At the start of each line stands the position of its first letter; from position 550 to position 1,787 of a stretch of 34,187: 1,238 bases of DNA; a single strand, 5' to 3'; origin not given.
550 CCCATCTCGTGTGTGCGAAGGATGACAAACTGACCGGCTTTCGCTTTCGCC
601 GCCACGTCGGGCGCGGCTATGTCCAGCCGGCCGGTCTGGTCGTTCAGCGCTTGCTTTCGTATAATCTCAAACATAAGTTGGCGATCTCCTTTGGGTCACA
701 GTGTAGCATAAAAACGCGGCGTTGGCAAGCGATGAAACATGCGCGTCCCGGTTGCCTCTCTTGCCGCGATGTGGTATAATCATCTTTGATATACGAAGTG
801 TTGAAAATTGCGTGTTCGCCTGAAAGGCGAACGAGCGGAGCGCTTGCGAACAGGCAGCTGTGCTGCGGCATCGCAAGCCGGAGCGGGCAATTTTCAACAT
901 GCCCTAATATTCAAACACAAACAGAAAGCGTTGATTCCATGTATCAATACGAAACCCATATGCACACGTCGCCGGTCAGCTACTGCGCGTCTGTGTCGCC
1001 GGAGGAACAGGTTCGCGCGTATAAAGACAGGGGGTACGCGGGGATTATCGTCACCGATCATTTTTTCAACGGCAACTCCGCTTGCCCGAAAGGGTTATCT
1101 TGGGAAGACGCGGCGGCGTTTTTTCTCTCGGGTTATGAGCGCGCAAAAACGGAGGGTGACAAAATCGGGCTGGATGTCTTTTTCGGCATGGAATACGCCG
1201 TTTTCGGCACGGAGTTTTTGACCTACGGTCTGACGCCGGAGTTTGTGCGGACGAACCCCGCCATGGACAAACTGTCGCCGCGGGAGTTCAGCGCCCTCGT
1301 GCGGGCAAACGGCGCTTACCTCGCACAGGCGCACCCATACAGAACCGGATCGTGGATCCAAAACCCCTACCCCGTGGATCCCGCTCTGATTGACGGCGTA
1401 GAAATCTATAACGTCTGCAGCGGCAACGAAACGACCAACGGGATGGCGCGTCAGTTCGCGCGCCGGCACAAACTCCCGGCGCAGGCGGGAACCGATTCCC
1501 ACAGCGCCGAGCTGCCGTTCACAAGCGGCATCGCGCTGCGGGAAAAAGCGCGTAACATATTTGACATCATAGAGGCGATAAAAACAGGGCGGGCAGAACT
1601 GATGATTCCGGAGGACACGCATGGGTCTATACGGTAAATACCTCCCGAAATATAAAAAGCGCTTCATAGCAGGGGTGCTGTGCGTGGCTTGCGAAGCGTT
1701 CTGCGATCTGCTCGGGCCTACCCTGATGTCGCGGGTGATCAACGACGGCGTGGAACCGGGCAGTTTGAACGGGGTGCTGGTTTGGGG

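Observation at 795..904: Dispersed ~110-nt structured element, four copies in 34 kb, with compensatory stem substitutions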

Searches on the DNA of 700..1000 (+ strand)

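Call 7: search_rna_families(source=window, start=700, end=1000, threshold=evalue, max_evalue=10, show_alignments=3)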
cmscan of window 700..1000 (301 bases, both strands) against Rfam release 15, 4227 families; matches with E-value up to 10: 0.
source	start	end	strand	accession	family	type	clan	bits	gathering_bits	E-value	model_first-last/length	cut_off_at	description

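Call 32: build_rna_model(alignment_id=A1, structure=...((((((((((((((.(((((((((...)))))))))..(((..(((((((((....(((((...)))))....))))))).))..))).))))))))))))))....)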
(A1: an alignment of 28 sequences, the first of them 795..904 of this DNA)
Model R1 built from alignment A1 (28 sequences, 110 columns); structure: as given.
model positions 110; base pairs 40; branch points 1; effective number of sequences 0.64; information 0.591 bits per position. Calibrated on 0.2 Mb of random sequence (short: E-values are rough).
structure used (alignment columns):
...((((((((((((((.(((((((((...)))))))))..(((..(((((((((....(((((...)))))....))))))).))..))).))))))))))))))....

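Call 33: search_with_rna_model(model_id=R1, sources=[window, L001, L002, L003, L004, L005, L006, L007, L008, L009, L010, L011, L012, L013, L014, L015, L016, L017, L018, L019, L020, L021, L028, L030, L031, L033, L034], max_evalue=1)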
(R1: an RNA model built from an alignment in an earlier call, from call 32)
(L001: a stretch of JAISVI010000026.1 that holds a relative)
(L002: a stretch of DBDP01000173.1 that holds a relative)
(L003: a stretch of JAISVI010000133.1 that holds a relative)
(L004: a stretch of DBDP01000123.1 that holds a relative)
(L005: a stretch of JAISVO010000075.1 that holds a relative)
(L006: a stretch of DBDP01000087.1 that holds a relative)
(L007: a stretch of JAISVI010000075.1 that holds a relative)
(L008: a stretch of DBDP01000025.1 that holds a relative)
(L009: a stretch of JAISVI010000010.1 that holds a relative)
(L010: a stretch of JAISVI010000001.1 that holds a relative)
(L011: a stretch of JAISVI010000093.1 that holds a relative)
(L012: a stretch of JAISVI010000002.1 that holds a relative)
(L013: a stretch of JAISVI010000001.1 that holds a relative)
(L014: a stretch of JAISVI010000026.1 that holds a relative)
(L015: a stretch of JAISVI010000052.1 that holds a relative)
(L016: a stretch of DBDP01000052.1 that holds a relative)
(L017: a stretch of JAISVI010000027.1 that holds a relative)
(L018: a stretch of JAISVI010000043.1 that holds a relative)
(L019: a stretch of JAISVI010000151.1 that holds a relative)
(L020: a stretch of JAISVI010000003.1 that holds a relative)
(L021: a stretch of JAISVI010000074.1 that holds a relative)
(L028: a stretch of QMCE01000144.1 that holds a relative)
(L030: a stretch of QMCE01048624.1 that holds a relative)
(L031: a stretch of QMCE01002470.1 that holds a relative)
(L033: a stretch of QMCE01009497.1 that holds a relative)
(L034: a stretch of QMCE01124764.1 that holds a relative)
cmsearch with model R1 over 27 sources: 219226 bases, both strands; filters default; matches with E-value up to 1: 69.
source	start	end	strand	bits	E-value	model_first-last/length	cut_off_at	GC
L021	6917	7026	+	134.9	2.4e-34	1-110/110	no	0.58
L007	3971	4080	-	134.9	2.5e-34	1-110/110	no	0.59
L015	1693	1802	+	134.9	2.5e-34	1-110/110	no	0.59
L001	2169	2278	-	134.5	3.1e-34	1-110/110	no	0.61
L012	3552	3661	-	134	4.3e-34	1-110/110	no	0.6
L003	1118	1227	-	133.1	7.7e-34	1-110/110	no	0.59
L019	3377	3486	+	133.1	7.7e-34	1-110/110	no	0.59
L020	7474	7583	+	132.7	9.5e-34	1-110/110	no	0.59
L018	3357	3466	+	132.5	1.1e-33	1-110/110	no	0.59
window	18590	18699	-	131.9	1.6e-33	1-110/110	no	0.58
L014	6369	6478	+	131.9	1.7e-33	1-110/110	no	0.59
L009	1897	2006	-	131.3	2.3e-33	1-110/110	no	0.58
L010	1535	1644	-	131.2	2.5e-33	1-110/110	no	0.6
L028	591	700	+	131.1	2.7e-33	1-110/110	no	0.58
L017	1319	1428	+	130.4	4.2e-33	1-110/110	no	0.58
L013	2838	2947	+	128.9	1.1e-32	1-110/110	no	0.57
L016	3407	3516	-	128.4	1.5e-32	1-110/110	no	0.58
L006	7272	7381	+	128.2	1.7e-32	1-110/110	no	0.57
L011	443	552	+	128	2e-32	1-110/110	no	0.6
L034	542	651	+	127.6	2.5e-32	1-110/110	no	0.57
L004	4938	5047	-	127.1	3.4e-32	1-110/110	no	0.58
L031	7548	7657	+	124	2.5e-31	1-110/110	no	0.59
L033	1580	1689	+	123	4.6e-31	1-110/110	no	0.59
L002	4531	4640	+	119.5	4.3e-30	1-110/110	no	0.58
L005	5726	5835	+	118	1.1e-29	1-110/110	no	0.54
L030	1061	1168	+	114.5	1.1e-28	1-110/110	no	0.56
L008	6213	6321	+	111.6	6.6e-28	1-110/110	no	0.53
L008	1603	1711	+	95.5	1.9e-23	1-110/110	no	0.61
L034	912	1018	-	90.3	5.3e-22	1-110/110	no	0.71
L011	5751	5871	+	85.8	9.8e-21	1-110/110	no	0.58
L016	1866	1945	-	49.7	9.7e-11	1-110/110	no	0.47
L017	1523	1635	+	43.7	4.4e-09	1-110/110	no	0.59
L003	2404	2485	+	40.9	2.6e-08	1-110/110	no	0.52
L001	2968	3112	-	35.3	9.3e-07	1-110/110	no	0.63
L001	2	136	-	33.4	3.1e-06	6-104/110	no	0.62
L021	4575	4668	+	23.4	0.0018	1-110/110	no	0.67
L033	1579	1688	-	23.2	0.0021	1-110/110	no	0.59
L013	2837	2946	-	21.3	0.0069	1-110/110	no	0.57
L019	3376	3485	-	21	0.0085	1-110/110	no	0.6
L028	965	1099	-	20.9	0.0089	1-110/110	no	0.59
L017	1318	1427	-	20.8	0.0093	1-110/110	no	0.57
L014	6368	6477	-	20.7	0.01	1-110/110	no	0.59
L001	2170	2279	+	20.7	0.01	1-110/110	no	0.61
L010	1536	1645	+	20.4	0.013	1-110/110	no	0.6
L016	3408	3517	+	20.2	0.013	1-110/110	no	0.58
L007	3972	4081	+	20.2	0.014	1-110/110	no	0.6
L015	1692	1801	-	20.2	0.014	1-110/110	no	0.6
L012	3553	3662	+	20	0.015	1-110/110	no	0.6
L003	1119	1228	+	20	0.015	1-110/110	no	0.59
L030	1060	1167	-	19.7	0.019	1-110/110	no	0.57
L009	1898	2007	+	19.5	0.022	1-110/110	no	0.58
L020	7473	7582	-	19.5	0.022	1-110/110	no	0.59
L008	6212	6320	-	19.4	0.023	1-110/110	no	0.54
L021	6916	7025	-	19.3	0.025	1-110/110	no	0.58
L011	442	551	-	19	0.03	1-110/110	no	0.6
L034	541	650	-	18.8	0.034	1-110/110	no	0.56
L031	7547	7656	-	18.7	0.035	1-110/110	no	0.59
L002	4530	4639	-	18.7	0.036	1-110/110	no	0.58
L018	3356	3465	-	18.5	0.042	1-110/110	no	0.59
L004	4939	5048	+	18.1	0.054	1-110/110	no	0.58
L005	5725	5834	-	17.6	0.074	1-110/110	no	0.54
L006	7271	7380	-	17.3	0.091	1-110/110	no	0.57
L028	590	699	-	17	0.1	1-110/110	no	0.58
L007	2593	2689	-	16.2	0.18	1-110/110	no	0.71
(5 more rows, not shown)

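Call 34: search_with_rna_model(model_id=R1, sources=[L008, L034, L011, L016, L017, L003, L001, L021, L028, L007], max_evalue=0.5, make_alignment=true)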
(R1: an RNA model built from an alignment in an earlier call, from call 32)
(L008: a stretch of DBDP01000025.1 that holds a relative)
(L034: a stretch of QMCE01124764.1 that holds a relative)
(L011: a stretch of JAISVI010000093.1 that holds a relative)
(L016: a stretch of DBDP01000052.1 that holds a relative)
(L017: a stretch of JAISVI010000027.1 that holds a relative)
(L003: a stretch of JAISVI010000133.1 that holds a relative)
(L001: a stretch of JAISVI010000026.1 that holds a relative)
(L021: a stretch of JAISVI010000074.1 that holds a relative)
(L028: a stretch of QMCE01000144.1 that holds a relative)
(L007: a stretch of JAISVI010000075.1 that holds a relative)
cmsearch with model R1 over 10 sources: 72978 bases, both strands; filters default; matches with E-value up to 0.5: 32.
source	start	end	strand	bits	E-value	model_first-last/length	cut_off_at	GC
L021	6917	7026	+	134.9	8.1e-35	1-110/110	no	0.58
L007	3971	4080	-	134.9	8.2e-35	1-110/110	no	0.59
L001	2169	2278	-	134.5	1e-34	1-110/110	no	0.61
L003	1118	1227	-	133.1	2.5e-34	1-110/110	no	0.59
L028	591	700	+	131.1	8.9e-34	1-110/110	no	0.58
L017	1319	1428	+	130.4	1.4e-33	1-110/110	no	0.58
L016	3407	3516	-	128.4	5e-33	1-110/110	no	0.58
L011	443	552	+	128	6.5e-33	1-110/110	no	0.6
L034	542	651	+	127.6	8.4e-33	1-110/110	no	0.57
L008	6213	6321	+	111.6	2.2e-28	1-110/110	no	0.53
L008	1603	1711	+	95.5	6.4e-24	1-110/110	no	0.61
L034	912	1018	-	90.3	1.8e-22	1-110/110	no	0.71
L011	5751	5871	+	85.8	3.3e-21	1-110/110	no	0.58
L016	1866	1945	-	49.7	3.2e-11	1-110/110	no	0.47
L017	1523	1635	+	43.7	1.5e-09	1-110/110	no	0.59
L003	2404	2485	+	40.9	8.7e-09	1-110/110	no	0.52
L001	2968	3112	-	35.3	3.1e-07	1-110/110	no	0.63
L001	2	136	-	33.4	1e-06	6-104/110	no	0.62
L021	4575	4668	+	23.4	0.0006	1-110/110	no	0.67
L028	965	1099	-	20.9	0.003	1-110/110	no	0.59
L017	1318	1427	-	20.8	0.0031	1-110/110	no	0.57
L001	2170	2279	+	20.7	0.0034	1-110/110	no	0.61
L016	3408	3517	+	20.2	0.0045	1-110/110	no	0.58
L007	3972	4081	+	20.2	0.0047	1-110/110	no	0.6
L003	1119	1228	+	20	0.0052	1-110/110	no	0.59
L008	6212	6320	-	19.4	0.0078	1-110/110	no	0.54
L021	6916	7025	-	19.3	0.0084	1-110/110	no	0.58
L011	442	551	-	19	0.0099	1-110/110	no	0.6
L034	541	650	-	18.8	0.011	1-110/110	no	0.56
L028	590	699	-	17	0.035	1-110/110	no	0.58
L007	2593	2689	-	16.2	0.059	1-110/110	no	0.71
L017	3879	3916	+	13.4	0.36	48-85/110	no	0.68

Alignment A2: 32 matches aligned to the model, 234 columns, each read 5' to 3' on its own strand. Consensus structure (alignment columns), stored with it:
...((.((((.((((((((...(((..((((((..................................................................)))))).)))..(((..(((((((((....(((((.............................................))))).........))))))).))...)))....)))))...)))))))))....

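Call 38: search_with_rna_model(model_id=R1, sources=[window, L001, L002, L003, L004, L005, L006, L007, L008, L009, L010, L011, L012, L013, L014, L015, L016, L017, L018, L019, L020, L021, L028, L030, L031, L033, L034], max_evalue=0.00001, make_alignment=true)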
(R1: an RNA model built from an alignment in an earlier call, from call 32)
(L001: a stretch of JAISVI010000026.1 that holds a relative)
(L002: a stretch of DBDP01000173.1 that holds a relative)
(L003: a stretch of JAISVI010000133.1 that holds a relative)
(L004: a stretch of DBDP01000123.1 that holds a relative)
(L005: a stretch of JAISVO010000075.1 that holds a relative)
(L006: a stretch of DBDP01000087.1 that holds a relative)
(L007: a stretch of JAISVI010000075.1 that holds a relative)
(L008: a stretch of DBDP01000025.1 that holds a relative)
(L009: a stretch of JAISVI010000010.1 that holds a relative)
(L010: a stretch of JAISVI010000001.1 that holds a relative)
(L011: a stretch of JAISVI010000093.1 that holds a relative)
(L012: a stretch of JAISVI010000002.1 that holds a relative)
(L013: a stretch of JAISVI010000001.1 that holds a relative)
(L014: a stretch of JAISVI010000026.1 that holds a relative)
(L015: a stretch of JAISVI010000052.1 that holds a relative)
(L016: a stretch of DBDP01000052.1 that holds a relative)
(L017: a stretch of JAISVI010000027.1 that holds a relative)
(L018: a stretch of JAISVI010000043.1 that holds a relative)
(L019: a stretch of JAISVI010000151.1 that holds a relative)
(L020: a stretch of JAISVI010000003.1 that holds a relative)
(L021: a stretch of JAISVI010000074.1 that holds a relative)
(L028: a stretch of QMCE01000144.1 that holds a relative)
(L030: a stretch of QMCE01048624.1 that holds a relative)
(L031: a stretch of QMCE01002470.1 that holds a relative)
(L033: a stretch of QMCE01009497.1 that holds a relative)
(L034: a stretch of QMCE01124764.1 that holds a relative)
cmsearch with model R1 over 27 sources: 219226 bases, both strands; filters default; matches with E-value up to 0.00001: 37.
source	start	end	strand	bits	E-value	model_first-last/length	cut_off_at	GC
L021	6917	7026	+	134.9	2.4e-34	1-110/110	no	0.58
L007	3971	4080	-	134.9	2.5e-34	1-110/110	no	0.59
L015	1693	1802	+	134.9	2.5e-34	1-110/110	no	0.59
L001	2169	2278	-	134.5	3.1e-34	1-110/110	no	0.61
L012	3552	3661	-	134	4.3e-34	1-110/110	no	0.6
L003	1118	1227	-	133.1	7.7e-34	1-110/110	no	0.59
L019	3377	3486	+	133.1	7.7e-34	1-110/110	no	0.59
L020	7474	7583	+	132.7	9.5e-34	1-110/110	no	0.59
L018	3357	3466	+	132.5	1.1e-33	1-110/110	no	0.59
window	18590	18699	-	131.9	1.6e-33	1-110/110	no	0.58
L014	6369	6478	+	131.9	1.7e-33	1-110/110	no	0.59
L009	1897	2006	-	131.3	2.3e-33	1-110/110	no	0.58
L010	1535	1644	-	131.2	2.5e-33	1-110/110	no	0.6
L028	591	700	+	131.1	2.7e-33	1-110/110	no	0.58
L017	1319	1428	+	130.4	4.2e-33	1-110/110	no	0.58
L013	2838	2947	+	128.9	1.1e-32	1-110/110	no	0.57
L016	3407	3516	-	128.4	1.5e-32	1-110/110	no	0.58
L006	7272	7381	+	128.2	1.7e-32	1-110/110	no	0.57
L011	443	552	+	128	2e-32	1-110/110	no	0.6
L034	542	651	+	127.6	2.5e-32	1-110/110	no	0.57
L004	4938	5047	-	127.1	3.4e-32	1-110/110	no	0.58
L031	7548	7657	+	124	2.5e-31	1-110/110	no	0.59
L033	1580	1689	+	123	4.6e-31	1-110/110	no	0.59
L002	4531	4640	+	119.5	4.3e-30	1-110/110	no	0.58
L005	5726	5835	+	118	1.1e-29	1-110/110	no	0.54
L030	1061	1168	+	114.5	1.1e-28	1-110/110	no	0.56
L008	6213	6321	+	111.6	6.6e-28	1-110/110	no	0.53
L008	1603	1711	+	95.5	1.9e-23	1-110/110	no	0.61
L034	912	1018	-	90.3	5.3e-22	1-110/110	no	0.71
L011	5751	5871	+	85.8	9.8e-21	1-110/110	no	0.58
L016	1866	1945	-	49.7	9.7e-11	1-110/110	no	0.47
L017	1523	1635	+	43.7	4.4e-09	1-110/110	no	0.59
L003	2404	2485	+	40.9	2.6e-08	1-110/110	no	0.52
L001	2968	3112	-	35.3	9.3e-07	1-110/110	no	0.63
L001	2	136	-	33.4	3.1e-06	6-104/110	no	0.62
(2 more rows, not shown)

Alignment A3: 37 matches aligned to the model, 166 columns, each read 5' to 3' on its own strand. Consensus structure (alignment columns), stored with it:
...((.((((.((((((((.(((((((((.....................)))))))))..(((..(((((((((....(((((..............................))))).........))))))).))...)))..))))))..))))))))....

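Call 55: search_dna_similar(query=window:795-904:+, collection=plasmids, mode=distant, max_evalue=0.01, max_rows=10)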
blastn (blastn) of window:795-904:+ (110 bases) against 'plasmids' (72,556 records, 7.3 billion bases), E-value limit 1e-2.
No match.

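Call 56: search_dna_similar(query=window:795-904:+, collection=phages, mode=distant, max_evalue=0.01, max_rows=10)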
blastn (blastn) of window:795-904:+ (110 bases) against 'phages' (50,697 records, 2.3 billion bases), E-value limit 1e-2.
No match.

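Call 62: search_with_rna_model(model_id=R1, sources=[L036, L037, L038, L039, L040], max_evalue=1)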
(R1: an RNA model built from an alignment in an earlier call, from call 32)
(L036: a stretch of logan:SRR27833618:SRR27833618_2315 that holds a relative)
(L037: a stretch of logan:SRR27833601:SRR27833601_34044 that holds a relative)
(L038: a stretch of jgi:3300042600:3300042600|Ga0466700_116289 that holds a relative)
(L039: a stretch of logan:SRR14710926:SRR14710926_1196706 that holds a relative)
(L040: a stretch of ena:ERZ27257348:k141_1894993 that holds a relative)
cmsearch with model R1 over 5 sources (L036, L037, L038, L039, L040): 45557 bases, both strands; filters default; matches with E-value up to 1: 0.
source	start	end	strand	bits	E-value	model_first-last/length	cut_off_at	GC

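Call 69: search_with_rna_model(model_id=R1, source=window, filters=off, max_evalue=1, show_alignments=4)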
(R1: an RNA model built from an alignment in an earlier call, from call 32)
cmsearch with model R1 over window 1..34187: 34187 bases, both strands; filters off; matches with E-value up to 1: 15.
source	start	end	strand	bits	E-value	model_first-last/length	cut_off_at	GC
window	18590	18699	-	131.9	2.6e-34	1-110/110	no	0.58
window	795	904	+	127.7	3.6e-33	1-110/110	no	0.58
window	15557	15664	+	35.1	1.7e-07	1-110/110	no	0.54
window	18591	18700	+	22.1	0.00067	1-110/110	no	0.57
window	15834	15921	-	19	0.0047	15-95/110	no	0.66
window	31403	31473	+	18.4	0.0067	1-110/110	no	0.58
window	794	903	-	18.4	0.0069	1-110/110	no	0.58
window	10012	10092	+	17.1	0.016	1-110/110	no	0.73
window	29175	29250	+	14.4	0.085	1-110/110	no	0.45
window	5021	5058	-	12.7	0.25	1-110/110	no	0.74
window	21572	21634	-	12.6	0.27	1-110/110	no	0.63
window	21447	21550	+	12.5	0.3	1-110/110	no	0.72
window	10011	10112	-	12.2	0.36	1-110/110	no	0.71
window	26302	26369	-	11.7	0.48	1-110/110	no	0.62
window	344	429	-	11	0.78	1-110/110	no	0.73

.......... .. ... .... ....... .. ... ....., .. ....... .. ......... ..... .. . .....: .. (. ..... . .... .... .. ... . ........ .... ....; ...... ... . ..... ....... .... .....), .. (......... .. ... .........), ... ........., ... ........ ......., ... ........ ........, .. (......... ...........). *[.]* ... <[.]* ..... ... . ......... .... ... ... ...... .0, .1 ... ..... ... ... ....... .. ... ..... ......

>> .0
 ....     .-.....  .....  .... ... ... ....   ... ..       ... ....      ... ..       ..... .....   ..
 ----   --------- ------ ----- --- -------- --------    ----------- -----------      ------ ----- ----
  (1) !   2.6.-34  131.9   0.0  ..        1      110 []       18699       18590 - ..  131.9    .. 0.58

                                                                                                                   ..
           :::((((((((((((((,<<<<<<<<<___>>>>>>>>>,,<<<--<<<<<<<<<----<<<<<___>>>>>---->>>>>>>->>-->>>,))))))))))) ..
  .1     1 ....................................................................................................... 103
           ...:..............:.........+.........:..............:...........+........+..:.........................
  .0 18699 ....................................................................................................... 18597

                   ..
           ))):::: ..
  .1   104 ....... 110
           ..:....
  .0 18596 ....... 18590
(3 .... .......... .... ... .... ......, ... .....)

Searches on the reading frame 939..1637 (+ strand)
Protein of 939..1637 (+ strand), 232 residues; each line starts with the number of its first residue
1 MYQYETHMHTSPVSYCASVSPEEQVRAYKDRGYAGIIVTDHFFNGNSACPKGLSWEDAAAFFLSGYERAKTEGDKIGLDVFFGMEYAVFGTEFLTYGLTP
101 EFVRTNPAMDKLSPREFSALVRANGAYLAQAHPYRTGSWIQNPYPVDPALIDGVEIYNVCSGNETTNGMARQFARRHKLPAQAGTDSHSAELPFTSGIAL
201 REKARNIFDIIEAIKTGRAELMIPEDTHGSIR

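Call 27: find_encoding_contigs(protein=window:939-1637:+, flank=1500, max_places=10)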
Protein window:939-1637:+ (232 aa): no gene with exactly this product is on record in the collection.

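Call 48: search_protein_families(library=pfam, proteins=[window:939-1637:+], max_evalue=0.00001)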
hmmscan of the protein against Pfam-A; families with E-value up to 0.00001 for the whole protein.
window:939-1637:+ (232 aa): 0 families
